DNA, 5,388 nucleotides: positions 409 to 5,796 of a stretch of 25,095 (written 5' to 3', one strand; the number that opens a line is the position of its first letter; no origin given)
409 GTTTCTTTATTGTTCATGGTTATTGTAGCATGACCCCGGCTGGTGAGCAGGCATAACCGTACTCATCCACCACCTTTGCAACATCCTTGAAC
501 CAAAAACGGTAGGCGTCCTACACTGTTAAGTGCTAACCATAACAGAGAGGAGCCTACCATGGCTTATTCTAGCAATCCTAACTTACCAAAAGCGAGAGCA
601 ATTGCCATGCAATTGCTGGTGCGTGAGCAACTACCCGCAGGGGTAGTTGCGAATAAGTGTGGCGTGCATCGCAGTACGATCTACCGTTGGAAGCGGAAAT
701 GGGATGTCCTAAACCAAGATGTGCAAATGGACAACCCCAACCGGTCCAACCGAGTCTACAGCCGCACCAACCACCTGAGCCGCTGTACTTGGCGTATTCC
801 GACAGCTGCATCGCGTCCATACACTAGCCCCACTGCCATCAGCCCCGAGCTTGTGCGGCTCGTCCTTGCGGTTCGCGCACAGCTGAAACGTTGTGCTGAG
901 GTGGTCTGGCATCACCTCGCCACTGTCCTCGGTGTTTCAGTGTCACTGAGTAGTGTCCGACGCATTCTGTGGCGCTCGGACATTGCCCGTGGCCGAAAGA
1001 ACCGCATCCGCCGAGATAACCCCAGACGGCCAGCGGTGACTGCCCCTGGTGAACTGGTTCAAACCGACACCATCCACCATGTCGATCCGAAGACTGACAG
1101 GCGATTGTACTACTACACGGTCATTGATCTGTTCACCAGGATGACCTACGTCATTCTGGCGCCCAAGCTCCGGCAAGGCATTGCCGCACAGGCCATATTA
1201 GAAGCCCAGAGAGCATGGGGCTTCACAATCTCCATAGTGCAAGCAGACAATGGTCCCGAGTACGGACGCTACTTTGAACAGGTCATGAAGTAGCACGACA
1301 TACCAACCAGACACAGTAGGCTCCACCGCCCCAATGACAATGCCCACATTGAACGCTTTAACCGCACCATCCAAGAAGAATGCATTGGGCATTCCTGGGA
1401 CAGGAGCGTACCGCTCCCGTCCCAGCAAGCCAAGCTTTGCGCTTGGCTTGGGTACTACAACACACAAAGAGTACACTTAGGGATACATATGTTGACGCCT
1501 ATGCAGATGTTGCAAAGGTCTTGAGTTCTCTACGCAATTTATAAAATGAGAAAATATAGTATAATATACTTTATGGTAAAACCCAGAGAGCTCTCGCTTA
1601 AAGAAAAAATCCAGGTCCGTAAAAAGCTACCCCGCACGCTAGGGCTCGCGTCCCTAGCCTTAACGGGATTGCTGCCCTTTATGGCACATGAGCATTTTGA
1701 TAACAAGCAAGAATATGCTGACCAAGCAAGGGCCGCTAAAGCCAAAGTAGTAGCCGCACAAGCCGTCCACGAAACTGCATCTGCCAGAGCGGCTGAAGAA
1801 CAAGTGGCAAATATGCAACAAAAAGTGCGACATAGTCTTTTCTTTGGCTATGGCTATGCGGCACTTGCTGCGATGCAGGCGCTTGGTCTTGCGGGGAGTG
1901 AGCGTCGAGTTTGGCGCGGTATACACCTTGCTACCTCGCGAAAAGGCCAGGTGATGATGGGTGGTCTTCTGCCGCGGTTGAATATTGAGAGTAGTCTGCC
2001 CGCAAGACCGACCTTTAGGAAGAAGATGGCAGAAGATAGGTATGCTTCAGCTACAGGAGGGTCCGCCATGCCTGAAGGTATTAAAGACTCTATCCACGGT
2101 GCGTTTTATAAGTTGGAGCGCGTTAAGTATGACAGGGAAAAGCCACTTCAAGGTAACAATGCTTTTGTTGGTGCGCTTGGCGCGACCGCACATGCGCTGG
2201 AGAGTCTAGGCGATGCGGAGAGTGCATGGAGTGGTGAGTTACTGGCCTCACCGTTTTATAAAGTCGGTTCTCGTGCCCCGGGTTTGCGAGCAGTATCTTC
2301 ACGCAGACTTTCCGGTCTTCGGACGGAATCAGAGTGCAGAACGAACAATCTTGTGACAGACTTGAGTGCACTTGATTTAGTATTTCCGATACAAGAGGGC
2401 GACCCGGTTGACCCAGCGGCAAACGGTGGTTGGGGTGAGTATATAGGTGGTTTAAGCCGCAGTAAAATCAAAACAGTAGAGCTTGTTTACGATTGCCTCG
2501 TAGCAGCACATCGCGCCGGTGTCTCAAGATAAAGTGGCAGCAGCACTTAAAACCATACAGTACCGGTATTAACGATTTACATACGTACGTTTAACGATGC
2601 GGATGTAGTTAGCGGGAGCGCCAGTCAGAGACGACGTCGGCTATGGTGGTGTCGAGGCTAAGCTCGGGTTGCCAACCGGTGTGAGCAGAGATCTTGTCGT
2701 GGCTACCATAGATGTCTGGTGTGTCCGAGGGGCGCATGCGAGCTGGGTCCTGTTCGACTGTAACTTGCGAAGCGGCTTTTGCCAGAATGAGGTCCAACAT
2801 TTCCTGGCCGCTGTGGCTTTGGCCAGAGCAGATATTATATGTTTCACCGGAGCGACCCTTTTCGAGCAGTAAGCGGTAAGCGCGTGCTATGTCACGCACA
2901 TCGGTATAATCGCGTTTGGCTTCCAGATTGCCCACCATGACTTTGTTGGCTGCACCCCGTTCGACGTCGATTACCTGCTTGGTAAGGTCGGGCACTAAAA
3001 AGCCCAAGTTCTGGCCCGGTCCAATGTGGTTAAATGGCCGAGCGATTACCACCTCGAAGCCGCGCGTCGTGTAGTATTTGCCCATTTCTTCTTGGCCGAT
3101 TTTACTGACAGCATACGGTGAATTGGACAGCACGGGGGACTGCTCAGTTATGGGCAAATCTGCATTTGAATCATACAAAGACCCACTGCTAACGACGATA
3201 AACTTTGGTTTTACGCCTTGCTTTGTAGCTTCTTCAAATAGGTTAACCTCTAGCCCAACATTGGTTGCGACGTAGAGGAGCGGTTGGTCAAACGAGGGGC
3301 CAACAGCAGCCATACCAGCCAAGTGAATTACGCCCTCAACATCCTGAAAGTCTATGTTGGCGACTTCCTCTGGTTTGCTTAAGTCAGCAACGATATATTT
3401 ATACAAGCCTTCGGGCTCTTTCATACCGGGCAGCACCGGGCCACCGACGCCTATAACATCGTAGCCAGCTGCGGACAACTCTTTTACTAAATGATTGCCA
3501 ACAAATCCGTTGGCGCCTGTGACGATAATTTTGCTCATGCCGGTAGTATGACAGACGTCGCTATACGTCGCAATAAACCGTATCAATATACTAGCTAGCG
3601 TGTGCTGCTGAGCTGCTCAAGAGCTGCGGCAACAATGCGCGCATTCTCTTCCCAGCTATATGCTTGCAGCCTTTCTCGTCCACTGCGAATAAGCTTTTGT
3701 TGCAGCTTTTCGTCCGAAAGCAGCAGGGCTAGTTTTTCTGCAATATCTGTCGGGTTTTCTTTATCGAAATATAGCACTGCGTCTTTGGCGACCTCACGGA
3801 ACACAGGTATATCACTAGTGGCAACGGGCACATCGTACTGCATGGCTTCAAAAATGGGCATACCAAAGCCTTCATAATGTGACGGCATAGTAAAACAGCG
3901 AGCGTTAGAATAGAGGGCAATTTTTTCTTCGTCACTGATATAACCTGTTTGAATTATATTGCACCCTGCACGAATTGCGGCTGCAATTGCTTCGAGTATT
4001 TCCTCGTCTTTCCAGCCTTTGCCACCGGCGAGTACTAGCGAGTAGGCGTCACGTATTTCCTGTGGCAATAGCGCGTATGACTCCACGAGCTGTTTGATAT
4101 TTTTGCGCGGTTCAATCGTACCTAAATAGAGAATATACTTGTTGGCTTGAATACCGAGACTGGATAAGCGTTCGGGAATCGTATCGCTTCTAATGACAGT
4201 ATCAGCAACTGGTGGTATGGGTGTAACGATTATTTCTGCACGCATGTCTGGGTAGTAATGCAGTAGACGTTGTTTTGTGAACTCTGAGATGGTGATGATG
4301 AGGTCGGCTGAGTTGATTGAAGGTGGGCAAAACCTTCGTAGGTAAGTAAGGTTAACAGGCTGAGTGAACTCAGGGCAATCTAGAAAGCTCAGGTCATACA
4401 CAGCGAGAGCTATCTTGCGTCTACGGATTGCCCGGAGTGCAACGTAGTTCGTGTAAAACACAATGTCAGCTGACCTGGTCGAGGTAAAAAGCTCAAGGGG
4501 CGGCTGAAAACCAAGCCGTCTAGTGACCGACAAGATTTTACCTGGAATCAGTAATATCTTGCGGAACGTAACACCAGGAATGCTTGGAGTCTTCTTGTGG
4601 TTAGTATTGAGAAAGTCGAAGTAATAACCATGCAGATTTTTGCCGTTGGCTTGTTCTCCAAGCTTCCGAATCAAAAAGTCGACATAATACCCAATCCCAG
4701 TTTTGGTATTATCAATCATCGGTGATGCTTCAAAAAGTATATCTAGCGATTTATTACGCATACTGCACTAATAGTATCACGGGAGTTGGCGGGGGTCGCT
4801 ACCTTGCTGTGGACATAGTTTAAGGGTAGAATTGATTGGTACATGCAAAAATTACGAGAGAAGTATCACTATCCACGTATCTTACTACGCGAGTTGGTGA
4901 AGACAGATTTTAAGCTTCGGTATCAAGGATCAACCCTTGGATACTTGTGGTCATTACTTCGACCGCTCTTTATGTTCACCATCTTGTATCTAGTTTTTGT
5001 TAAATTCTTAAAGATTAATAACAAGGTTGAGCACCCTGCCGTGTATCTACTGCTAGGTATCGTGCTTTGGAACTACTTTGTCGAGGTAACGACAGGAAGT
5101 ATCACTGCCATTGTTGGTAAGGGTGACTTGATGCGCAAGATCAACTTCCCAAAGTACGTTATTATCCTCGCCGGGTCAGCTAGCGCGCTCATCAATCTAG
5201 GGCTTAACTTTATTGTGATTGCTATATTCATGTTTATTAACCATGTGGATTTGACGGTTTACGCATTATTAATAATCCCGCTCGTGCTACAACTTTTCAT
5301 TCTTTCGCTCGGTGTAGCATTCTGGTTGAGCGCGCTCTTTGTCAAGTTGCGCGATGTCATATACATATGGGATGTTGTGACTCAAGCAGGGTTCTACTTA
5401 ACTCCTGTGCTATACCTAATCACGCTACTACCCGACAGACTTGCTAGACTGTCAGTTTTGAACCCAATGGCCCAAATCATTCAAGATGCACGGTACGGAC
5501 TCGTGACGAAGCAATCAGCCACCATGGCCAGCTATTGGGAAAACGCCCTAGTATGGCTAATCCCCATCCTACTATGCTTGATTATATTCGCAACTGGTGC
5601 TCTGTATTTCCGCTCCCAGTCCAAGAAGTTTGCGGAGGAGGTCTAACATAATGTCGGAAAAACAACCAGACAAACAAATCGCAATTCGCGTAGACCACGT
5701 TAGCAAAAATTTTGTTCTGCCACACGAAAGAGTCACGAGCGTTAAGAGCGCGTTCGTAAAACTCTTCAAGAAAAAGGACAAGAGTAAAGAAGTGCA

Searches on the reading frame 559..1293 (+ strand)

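Call 4: search_protein_families(library=pfam, proteins=[window:559-1293:+], max_evalue=0.01)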
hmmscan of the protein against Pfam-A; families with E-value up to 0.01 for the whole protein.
window:559-1293:+ (244 aa): 7 families
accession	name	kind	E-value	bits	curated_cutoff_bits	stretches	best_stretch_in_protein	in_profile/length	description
PF00665.32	rve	-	2.8e-10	40.8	32.6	1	161-241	2-85/102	Integrase core domain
PF13518.12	HTH_28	-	1.8e-05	25.2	25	1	13-49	2-37/52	Helix-turn-helix domain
PF13384.12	HTH_23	-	3.9e-05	23.8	24.6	1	15-48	8-41/50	Homeodomain-like domain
PF13022.12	HTH_Tnp_1_2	-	0.00024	21.6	27.9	1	9-51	8-53/122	Helix-turn-helix of insertion element transposase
PF13551.12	HTH_29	-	0.00044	20.7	28.1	1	19-58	6-46/64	Winged helix-turn helix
PF20432.4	Xre-like-HTH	-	0.002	18.8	25.8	0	202-223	4-25/63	Antitoxin Xre-like helix-turn-helix domain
PF12728.13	HTH_17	-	0.003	18.2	27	0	30-44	7-21/51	Helix-turn-helix domain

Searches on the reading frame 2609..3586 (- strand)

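Call 4: search_protein_families(library=pfam, proteins=[window:2609-3586:-], max_evalue=0.01)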
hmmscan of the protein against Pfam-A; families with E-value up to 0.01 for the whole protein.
window:2609-3586:- (325 aa): 7 families
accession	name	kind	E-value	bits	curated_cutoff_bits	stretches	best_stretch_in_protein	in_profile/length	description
PF16363.11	GDP_Man_Dehyd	-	1.6e-52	179.5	27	1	21-317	1-331/332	GDP-mannose 4,6 dehydratase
PF01370.27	Epimerase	-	3.2e-49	168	20.9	1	20-253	1-240/240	NAD dependent epimerase/dehydratase family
PF04321.23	RmlD_sub_bind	-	3.2e-09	36.7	27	1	19-169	2-136/287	RmlD substrate binding domain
PF13460.12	NAD_binding_10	-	5.8e-06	26.7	27.2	1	24-184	1-143/184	NAD(P)H-binding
PF01073.25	3Beta_HSD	-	5.5e-05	22.8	22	1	21-136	1-118/280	3-beta hydroxysteroid dehydrogenase/isomerase family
PF07993.18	NAD_binding_4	-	6.1e-05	22.7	20.1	0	22-37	1-16/258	Male sterility protein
PF02719.21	Polysacc_synt_2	-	0.0053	16.4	20.2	0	64-134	58-128/293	Polysaccharide biosynthesis protein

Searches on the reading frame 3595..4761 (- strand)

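Call 4: search_protein_families(library=pfam, proteins=[window:3595-4761:-], max_evalue=0.01)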
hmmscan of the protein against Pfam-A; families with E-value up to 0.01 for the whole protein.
window:3595-4761:- (388 aa): 5 families
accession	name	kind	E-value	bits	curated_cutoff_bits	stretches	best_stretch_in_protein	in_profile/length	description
PF00534.26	Glycos_transf_1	-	3.4e-37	128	26.4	1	206-364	14-172/172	Glycosyl transferases group 1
PF13692.12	Glyco_trans_1_4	-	4.7e-23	82.4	27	1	208-350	2-142/142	Glycosyl transferases group 1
PF20706.3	GT4-conflict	-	2.7e-08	33.7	26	1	196-317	193-312/385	Family 4 Glycosyltransferase in conflict systems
PF13524.12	Glyco_trans_1_2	-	8.3e-08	32.7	25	1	241-375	16-140/144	Glycosyl transferase-like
PF13439.12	Glyco_transf_4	-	0.00026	21.5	28.5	1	78-178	53-162/170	Glycosyltransferase Family 4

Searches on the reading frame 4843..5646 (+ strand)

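Call 4: search_protein_families(library=pfam, proteins=[window:4843-5646:+], max_evalue=0.01)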
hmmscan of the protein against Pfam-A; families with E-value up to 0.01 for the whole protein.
window:4843-5646:+ (267 aa): 1 family
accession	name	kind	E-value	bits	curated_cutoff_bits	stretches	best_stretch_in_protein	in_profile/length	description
PF01061.29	ABC2_membrane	-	2.4e-15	57.1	26.9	1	15-218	3-208/211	ABC-2 type transporter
